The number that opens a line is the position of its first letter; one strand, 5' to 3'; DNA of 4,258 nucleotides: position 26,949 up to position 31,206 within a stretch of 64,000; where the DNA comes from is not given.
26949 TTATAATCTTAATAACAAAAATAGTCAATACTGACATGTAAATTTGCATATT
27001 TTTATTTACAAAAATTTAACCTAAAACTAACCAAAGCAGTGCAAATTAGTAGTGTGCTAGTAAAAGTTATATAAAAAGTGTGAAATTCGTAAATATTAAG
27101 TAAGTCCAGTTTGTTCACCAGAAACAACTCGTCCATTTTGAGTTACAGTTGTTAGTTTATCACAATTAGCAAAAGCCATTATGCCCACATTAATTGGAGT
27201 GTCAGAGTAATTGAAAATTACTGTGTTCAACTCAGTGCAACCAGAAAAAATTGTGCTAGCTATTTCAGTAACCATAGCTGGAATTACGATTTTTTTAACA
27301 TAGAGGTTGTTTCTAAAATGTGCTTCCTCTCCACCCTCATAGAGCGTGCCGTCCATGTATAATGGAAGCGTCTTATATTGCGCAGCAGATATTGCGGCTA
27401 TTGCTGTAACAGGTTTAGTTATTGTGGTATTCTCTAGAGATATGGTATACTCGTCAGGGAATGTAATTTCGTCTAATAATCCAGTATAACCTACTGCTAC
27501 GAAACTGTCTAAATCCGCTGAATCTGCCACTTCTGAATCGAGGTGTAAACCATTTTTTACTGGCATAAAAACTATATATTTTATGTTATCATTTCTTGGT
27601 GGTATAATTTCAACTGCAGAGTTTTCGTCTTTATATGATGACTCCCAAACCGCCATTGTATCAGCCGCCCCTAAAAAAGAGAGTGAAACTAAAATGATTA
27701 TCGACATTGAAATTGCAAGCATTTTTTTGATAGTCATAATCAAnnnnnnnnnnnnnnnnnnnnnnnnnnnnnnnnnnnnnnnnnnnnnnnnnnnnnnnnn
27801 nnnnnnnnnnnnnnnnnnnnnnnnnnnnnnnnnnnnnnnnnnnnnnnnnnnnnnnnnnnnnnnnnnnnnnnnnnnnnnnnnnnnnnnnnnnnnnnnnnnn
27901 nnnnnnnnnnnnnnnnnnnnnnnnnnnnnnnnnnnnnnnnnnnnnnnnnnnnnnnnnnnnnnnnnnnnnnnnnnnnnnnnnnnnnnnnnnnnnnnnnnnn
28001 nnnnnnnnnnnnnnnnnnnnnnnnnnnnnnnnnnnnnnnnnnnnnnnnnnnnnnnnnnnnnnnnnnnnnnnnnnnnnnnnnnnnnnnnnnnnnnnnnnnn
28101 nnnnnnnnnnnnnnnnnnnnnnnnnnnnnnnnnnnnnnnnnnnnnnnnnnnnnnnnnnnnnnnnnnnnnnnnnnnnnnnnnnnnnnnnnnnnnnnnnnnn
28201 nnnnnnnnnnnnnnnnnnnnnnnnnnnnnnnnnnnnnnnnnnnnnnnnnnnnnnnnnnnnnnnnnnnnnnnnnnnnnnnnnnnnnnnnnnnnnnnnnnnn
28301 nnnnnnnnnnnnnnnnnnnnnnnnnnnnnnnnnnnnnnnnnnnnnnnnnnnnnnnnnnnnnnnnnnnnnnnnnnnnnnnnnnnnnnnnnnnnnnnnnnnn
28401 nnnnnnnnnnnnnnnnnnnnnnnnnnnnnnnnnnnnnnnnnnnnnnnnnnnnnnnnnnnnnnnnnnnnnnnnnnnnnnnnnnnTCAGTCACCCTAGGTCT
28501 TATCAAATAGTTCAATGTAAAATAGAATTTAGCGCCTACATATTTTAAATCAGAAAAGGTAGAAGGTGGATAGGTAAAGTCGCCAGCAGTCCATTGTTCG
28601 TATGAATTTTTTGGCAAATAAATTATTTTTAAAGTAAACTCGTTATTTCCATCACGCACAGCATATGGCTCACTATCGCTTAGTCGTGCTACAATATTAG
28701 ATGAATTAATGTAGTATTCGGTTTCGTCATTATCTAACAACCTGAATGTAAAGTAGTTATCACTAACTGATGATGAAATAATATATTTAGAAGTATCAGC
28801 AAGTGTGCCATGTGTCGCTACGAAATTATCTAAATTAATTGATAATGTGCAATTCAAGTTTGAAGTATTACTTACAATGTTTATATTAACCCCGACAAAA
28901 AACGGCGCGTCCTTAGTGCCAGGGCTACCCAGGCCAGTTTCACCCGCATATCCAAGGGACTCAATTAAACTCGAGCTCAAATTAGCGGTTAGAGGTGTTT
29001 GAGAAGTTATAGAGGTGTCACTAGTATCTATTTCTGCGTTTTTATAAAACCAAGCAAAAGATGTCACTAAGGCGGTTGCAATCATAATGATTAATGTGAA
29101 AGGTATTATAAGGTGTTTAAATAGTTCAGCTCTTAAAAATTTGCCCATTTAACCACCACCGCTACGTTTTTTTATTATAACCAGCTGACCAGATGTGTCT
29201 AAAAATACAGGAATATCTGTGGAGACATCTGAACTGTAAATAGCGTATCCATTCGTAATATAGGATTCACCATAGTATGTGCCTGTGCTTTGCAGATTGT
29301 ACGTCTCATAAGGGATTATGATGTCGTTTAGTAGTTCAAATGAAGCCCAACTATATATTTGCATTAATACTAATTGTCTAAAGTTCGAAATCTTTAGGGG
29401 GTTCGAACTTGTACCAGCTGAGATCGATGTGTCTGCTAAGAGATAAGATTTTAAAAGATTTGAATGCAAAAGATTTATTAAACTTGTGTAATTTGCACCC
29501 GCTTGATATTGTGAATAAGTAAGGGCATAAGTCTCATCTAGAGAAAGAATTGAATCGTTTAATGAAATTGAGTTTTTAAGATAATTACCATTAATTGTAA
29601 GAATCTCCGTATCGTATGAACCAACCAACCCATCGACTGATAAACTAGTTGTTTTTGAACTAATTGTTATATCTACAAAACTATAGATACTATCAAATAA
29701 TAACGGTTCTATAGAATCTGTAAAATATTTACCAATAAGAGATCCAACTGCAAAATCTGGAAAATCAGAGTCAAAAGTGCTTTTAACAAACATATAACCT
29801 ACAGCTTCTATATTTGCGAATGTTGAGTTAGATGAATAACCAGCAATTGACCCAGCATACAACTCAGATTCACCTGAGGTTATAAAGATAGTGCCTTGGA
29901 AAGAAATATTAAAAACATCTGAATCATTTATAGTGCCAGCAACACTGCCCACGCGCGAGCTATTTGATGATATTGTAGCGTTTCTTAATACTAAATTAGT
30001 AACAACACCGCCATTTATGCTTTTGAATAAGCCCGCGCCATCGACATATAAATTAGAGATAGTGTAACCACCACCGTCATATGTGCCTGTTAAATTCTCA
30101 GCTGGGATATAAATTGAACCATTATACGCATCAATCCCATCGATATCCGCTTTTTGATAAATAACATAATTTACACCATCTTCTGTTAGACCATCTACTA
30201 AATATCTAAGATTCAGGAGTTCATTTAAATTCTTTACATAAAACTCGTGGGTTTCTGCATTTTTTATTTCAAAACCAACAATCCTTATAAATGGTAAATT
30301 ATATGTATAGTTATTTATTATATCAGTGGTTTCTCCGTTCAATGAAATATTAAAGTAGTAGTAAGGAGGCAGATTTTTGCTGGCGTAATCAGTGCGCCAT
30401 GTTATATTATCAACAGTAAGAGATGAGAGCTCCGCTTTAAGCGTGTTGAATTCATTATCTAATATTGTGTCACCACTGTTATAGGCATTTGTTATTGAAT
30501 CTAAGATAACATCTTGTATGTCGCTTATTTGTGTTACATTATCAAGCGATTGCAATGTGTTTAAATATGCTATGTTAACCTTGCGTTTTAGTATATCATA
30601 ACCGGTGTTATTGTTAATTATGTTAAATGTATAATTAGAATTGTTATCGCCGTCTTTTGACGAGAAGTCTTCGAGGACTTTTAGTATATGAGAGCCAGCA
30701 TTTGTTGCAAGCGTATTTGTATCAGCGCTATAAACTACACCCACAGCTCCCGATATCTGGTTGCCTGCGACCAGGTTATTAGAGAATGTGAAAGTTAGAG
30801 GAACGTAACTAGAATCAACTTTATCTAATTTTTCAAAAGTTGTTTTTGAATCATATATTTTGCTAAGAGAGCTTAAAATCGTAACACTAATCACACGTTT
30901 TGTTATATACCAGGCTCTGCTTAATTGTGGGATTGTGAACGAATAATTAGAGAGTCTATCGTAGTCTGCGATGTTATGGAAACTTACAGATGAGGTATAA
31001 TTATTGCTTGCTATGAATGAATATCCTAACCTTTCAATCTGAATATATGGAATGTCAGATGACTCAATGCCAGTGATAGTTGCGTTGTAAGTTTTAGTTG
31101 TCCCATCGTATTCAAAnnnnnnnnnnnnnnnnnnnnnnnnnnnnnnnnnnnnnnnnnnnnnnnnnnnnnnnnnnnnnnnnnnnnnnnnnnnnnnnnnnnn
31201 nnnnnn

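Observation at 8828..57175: Giant-adhesin island: three genes of 10.6, 14.2 and 12.4 kb make up 58% of the window with no recognisable secretion or anchoring machinery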

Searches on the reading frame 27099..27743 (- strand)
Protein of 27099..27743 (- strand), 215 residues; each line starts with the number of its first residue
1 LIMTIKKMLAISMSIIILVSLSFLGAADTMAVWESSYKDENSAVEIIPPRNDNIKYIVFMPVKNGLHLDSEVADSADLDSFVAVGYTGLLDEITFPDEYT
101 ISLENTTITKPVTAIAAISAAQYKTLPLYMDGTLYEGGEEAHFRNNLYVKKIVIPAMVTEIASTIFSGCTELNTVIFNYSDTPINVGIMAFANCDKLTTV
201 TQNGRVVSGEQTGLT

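Call 5: search_protein_families(library=pfam, proteins=[window:27099-27743:-], max_evalue=0.01)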
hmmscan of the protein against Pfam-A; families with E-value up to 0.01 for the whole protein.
window:27099-27743:- (215 aa): 1 family
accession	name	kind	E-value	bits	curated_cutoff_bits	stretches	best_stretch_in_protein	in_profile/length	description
PF13306.12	LRR_5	-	3.7e-09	37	27.7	1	142-205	7-66/127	BspA type Leucine rich repeat region (6 copies)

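Call 10: search_protein_families(library=ncbifam, proteins=[window:27099-27743:-], max_evalue=0.1)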
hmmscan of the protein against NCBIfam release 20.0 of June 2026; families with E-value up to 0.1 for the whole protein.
window:27099-27743:- (215 aa): 0 families

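Call 91: find_related_loci(query=A6, collection=metagenome_contigs, flank=10000)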
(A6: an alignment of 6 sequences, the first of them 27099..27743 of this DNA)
Query A6 (215 aa) in metagenome_contigs; peptide patterns used: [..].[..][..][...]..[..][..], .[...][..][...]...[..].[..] (x = any residue, [..] = any of these).
200 stretches matched a pattern; 2 encode a relative of the query (tblastn E <= 1e-3); 2 distinct loci.
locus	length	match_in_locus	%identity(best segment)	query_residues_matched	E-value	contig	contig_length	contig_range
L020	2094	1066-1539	26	6-208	7e-9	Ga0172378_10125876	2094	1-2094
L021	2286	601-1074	29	6-208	7e-9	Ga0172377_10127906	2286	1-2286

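Call 95: search_protein_families(library=ncbifam, proteins=[L020:2-448:+, L020:429-1058:+, L020:1033-1590:+, L021:1139-1735:+], max_evalue=1)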
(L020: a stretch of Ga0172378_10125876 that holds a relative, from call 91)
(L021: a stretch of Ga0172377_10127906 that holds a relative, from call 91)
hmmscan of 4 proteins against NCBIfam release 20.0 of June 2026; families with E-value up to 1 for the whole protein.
L020:2-448:+ (149 aa): 3 families
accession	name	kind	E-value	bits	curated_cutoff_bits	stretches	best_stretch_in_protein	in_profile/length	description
TIGR02228.1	sigpep_I_arch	equivalog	1.3e-20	73.9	51.85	1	6-130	35-155/158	signal peptidase I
NF046067.1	SigPepSipWBacil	equivalog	1.7e-15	57.1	190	1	1-147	37-179/189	signal peptidase I SipW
TIGR02227.1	sigpep_I_bact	equivalog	0.0058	16.5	47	1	3-42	21-62/162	signal peptidase I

L020:429-1058:+ (210 aa): 0 families

L020:1033-1590:+ (186 aa): 2 families
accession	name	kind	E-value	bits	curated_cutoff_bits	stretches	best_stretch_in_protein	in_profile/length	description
NF047961.1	adhesin_HupY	equivalog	0.016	13.3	1250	1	66-153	179-252/978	leucine-rich repeat adhesin HupY/LrrG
NF040685.1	conju_mem_TcpD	equivalog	0.13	12.4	100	1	98-168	42-109/114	conjugal transfer membrane protein TcpD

L021:1139-1735:+ (199 aa): 1 family
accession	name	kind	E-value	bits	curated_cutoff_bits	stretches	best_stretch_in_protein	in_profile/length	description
NF006158.0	PRK08301.1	equivalog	0.068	12.6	339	1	43-110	21-82/241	RNA polymerase sporulation sigma factor SigE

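Call 111: search_protein_families(library=phrogs, proteins=[window:27099-27743:-], max_evalue=0.01)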
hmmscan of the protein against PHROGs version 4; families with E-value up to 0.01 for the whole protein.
window:27099-27743:- (215 aa): 2 families
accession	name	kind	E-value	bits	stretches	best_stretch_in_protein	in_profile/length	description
phrog_18805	-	unknown function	1.1e-05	25.4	1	143-208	305-367/457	-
phrog_35892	-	unknown function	0.00025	19.7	1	103-204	170-268/1181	-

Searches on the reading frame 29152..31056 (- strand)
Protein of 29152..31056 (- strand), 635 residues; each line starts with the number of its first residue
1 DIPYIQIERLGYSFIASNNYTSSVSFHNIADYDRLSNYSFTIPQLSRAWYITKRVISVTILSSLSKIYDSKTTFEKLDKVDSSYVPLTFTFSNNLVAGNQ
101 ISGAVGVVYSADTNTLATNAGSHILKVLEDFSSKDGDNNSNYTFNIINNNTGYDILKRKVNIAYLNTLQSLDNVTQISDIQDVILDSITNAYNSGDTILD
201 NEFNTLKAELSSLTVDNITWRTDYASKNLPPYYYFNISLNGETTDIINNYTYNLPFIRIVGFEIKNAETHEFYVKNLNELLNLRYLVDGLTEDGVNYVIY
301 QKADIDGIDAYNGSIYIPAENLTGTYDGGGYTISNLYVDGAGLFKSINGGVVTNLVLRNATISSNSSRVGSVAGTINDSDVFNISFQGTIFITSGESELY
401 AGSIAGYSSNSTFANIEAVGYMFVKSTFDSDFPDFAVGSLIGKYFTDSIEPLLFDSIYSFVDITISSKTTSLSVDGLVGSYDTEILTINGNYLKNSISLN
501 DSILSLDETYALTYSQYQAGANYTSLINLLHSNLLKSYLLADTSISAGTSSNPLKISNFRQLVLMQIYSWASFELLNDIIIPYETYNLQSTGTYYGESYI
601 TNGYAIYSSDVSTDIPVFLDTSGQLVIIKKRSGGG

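Call 82: search_protein_families(library=pfam, proteins=[window:29152-31056:-], max_evalue=0.1)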
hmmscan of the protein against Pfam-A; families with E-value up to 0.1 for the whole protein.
window:29152-31056:- (635 aa): 2 families
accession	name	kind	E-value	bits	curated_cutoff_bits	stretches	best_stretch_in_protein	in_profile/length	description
PF05342.19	Peptidase_M26_N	-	7.8e-07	29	27.7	1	280-388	140-250/250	M26 IgA1-specific Metallo-endopeptidase N-terminal region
PF05735.19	TSP_C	-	0.021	15.1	25.6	1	378-414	29-65/198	Thrombospondin C-terminal region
